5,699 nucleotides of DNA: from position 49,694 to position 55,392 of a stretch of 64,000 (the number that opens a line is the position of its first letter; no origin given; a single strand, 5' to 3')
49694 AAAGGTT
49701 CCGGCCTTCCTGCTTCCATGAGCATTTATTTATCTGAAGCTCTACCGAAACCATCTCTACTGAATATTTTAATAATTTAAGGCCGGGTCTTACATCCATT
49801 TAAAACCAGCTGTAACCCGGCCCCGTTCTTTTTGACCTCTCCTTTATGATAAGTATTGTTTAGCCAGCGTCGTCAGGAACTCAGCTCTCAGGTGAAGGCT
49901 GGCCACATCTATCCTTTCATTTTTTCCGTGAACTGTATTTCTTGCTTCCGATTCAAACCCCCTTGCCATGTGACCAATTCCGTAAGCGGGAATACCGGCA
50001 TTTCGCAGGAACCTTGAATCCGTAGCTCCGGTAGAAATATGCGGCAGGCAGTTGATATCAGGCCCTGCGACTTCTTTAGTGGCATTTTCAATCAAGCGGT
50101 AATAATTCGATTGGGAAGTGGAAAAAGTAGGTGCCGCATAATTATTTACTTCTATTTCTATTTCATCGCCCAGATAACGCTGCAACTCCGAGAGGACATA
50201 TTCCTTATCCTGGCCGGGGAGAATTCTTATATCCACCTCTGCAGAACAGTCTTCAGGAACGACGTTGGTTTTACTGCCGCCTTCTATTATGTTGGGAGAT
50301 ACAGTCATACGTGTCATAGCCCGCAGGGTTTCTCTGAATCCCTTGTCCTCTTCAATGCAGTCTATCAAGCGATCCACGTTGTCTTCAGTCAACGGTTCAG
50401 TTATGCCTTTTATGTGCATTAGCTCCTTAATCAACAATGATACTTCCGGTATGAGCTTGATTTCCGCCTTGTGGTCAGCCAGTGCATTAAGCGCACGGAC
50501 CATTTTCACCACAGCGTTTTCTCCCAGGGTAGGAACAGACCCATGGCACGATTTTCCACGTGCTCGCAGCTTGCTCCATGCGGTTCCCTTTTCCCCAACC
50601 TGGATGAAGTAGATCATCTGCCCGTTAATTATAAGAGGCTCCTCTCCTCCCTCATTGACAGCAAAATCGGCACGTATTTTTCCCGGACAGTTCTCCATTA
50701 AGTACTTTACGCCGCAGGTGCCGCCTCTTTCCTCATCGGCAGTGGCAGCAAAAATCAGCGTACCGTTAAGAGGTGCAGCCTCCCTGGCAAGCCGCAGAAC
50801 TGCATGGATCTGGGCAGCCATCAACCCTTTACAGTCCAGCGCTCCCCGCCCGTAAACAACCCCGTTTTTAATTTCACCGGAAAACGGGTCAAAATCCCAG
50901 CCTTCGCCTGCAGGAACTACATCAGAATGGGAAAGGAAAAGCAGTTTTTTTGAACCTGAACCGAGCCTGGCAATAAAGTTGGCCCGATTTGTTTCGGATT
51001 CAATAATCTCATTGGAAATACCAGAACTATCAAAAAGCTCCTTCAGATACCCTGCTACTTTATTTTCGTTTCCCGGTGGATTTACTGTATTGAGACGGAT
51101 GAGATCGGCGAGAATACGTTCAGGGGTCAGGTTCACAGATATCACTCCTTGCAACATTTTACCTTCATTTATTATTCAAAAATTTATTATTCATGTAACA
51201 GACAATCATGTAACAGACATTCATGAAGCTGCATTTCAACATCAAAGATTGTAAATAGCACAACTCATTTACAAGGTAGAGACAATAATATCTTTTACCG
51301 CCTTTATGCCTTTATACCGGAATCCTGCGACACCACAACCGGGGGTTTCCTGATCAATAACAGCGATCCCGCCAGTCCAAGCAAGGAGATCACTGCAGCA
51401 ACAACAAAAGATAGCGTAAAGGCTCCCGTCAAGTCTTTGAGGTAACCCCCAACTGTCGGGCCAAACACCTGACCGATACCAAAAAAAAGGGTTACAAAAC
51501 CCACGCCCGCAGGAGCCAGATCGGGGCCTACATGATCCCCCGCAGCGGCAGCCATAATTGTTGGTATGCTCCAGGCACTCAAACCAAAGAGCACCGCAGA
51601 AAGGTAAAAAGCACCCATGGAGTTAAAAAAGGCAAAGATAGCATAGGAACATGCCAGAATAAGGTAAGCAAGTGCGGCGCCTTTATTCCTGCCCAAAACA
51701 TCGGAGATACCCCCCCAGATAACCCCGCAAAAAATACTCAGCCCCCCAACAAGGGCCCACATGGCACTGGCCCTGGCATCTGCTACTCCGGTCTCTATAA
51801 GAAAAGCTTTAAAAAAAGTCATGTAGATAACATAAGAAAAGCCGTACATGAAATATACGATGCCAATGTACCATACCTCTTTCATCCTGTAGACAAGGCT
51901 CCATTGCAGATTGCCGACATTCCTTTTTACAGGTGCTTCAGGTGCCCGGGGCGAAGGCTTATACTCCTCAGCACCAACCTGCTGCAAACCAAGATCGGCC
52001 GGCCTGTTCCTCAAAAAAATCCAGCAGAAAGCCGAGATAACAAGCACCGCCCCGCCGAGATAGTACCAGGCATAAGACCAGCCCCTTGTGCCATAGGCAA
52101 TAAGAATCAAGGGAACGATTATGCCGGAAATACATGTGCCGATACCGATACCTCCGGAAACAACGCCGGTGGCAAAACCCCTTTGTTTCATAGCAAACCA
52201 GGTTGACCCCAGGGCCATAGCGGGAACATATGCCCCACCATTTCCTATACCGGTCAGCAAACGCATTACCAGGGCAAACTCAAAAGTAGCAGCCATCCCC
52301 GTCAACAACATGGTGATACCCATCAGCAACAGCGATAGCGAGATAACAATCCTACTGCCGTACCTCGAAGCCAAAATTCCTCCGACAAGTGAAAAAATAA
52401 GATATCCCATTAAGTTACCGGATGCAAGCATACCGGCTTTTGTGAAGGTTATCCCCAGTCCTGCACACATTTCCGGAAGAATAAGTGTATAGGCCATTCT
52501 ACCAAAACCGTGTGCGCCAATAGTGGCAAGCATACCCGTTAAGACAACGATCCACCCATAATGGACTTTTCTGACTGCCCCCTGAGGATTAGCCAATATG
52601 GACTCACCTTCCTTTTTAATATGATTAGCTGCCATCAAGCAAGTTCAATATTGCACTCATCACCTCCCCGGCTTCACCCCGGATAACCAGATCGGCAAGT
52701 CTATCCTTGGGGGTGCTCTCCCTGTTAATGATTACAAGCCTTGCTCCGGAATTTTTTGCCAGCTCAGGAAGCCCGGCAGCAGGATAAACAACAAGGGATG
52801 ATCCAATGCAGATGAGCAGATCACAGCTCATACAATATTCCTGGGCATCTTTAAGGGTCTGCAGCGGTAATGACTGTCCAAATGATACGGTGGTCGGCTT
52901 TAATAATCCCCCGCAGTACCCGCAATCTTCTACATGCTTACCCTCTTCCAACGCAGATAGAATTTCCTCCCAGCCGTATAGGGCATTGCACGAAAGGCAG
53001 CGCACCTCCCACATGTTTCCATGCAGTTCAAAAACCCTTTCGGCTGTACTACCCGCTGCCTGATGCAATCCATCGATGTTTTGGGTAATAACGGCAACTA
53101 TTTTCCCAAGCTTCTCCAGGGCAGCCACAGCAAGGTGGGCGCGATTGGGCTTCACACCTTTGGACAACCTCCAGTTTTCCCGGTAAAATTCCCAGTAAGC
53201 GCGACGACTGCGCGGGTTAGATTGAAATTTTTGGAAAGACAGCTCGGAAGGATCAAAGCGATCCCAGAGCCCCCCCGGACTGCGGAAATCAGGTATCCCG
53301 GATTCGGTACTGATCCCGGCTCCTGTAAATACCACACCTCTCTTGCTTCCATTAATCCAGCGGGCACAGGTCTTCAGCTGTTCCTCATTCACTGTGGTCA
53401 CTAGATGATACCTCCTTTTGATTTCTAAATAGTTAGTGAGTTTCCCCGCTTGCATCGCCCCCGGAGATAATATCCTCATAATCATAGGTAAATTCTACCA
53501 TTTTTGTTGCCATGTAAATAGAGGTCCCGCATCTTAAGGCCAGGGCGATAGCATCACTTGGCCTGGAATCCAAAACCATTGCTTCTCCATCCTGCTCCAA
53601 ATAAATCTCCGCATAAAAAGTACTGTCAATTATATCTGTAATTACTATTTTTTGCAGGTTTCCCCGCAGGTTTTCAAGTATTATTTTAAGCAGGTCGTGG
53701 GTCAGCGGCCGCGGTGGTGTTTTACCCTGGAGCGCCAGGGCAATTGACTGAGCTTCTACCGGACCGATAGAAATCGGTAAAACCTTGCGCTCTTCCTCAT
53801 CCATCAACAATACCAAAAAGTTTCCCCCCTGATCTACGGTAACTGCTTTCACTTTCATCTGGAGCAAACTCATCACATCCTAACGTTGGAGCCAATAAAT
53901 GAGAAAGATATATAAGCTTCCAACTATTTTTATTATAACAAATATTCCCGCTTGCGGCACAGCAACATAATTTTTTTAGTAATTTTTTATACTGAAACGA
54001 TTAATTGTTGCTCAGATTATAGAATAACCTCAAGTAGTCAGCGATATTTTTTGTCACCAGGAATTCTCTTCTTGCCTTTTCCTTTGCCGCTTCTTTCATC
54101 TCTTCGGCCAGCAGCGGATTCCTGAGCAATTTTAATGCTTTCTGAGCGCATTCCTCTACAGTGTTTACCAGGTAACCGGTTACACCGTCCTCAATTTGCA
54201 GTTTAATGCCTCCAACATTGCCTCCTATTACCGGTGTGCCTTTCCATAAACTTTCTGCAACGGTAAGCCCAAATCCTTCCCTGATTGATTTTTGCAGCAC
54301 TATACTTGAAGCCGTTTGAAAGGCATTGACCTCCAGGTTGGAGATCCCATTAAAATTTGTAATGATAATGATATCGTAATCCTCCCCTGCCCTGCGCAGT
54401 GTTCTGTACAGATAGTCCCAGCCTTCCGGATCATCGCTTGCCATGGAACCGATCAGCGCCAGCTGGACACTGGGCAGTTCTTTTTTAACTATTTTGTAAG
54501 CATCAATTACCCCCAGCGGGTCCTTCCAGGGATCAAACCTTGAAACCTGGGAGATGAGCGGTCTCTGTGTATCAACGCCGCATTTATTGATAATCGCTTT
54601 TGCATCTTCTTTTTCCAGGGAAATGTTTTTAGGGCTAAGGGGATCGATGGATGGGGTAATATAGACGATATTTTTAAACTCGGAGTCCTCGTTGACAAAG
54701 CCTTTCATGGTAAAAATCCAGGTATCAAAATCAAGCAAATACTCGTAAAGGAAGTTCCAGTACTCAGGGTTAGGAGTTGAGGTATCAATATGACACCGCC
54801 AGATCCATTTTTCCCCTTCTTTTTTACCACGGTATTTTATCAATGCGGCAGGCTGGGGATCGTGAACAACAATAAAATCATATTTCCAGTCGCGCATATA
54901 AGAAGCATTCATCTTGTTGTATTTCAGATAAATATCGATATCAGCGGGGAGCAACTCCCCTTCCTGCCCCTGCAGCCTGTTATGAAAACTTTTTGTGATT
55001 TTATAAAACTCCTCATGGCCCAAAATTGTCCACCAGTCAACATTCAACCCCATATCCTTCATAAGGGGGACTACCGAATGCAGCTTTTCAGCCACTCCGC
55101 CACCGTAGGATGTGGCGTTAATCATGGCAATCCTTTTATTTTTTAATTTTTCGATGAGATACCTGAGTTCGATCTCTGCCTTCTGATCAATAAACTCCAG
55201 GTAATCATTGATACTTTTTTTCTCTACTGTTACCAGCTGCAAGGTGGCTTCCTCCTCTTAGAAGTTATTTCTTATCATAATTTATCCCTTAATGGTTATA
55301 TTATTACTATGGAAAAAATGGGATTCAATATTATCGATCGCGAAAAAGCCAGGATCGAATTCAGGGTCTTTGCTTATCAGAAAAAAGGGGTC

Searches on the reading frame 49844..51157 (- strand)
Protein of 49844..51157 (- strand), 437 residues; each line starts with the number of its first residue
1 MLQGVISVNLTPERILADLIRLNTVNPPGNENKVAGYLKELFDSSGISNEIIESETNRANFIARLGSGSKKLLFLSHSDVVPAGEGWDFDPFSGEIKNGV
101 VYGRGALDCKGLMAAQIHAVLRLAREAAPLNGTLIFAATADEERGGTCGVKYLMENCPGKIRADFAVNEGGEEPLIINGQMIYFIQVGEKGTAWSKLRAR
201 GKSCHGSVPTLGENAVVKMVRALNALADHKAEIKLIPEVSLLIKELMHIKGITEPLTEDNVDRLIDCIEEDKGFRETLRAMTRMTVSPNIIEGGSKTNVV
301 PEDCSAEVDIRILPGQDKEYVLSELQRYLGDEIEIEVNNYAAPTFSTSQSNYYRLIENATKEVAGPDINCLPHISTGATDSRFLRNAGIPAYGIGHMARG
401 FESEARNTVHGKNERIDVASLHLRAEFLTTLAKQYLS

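Call 43: search_protein_families(library=pfam, proteins=[window:49844-51157:-], max_evalue=0.00001)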
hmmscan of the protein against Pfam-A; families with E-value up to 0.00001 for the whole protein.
window:49844-51157:- (437 aa): 3 families
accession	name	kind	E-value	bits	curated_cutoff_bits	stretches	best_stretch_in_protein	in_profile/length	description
PF01546.33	Peptidase_M20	-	6.8e-33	114.8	24.6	1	73-433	1-205/206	Peptidase family M20/M25/M40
PF07687.19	M20_dimer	-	1.3e-23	83.4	21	1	187-332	1-102/107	Peptidase dimerisation domain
PF04389.22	Peptidase_M28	-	4.8e-06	26.9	21.3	0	60-156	1-79/193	Peptidase family M28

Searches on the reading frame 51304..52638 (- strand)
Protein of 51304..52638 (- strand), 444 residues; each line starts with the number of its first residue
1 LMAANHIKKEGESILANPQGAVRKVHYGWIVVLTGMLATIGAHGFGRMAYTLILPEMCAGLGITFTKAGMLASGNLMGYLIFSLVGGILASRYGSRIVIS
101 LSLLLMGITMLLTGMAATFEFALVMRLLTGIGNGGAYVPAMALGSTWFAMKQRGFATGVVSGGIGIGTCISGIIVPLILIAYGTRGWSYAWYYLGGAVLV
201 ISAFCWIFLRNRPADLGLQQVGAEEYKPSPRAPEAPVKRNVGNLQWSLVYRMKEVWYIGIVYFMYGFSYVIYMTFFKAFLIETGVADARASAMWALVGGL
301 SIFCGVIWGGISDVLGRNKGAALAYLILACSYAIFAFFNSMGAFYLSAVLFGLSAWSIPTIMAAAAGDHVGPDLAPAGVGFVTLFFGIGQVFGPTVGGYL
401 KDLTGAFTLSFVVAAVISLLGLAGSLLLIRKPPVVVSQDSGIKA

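Call 43: search_protein_families(library=pfam, proteins=[window:51304-52638:-], max_evalue=0.00001)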
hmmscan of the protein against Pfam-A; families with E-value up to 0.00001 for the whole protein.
window:51304-52638:- (444 aa): 3 families
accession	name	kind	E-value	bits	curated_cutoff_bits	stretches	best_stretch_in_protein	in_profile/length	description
PF07690.21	MFS_1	-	1.1e-52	179.5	33.4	2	40-380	5-333/347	Major Facilitator Superfamily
PF06779.20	MFS_4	-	7.8e-37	127.9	26.3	1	42-422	4-360/364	Uncharacterised MFS-type transporter YbfB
PF12832.13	MFS_1_like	-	3.8e-09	36.5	25.2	1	240-409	199-370/373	MFS_1 like family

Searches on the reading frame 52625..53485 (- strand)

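Call 43: search_protein_families(library=pfam, proteins=[window:52625-53485:-], max_evalue=0.00001)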
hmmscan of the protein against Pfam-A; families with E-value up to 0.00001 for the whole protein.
window:52625-53485:- (286 aa): 1 family
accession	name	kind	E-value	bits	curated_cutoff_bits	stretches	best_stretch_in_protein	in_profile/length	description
PF02146.23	SIR2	-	6.3e-51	173.3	24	1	55-235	1-180/180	Sir2 family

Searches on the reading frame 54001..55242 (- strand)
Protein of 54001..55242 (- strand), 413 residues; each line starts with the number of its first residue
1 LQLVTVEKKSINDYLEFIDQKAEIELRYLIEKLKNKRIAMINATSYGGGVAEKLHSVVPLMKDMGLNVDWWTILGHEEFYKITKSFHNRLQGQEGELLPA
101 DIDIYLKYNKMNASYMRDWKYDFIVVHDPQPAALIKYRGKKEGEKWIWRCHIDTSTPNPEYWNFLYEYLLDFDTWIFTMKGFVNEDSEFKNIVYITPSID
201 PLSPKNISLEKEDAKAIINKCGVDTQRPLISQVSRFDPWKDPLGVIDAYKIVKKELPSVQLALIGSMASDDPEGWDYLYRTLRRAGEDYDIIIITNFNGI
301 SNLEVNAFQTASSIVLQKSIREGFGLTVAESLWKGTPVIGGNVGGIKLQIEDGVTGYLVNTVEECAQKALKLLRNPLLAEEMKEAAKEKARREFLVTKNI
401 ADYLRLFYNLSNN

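Call 43: search_protein_families(library=pfam, proteins=[window:54001-55242:-], max_evalue=0.00001)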
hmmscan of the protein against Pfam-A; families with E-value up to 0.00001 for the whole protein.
window:54001-55242:- (413 aa): 3 families
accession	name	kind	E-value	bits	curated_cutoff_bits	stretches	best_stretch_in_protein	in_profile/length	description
PF21269.3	TreT_GT1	-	1e-52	178.1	27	1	40-183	1-143/144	Trehalose synthase, N-terminal domain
PF00534.26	Glycos_transf_1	-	3.5e-23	82.4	26.4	1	216-388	4-171/172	Glycosyl transferases group 1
PF13692.12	Glyco_trans_1_4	-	2.7e-14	54.1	27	1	228-375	2-142/142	Glycosyl transferases group 1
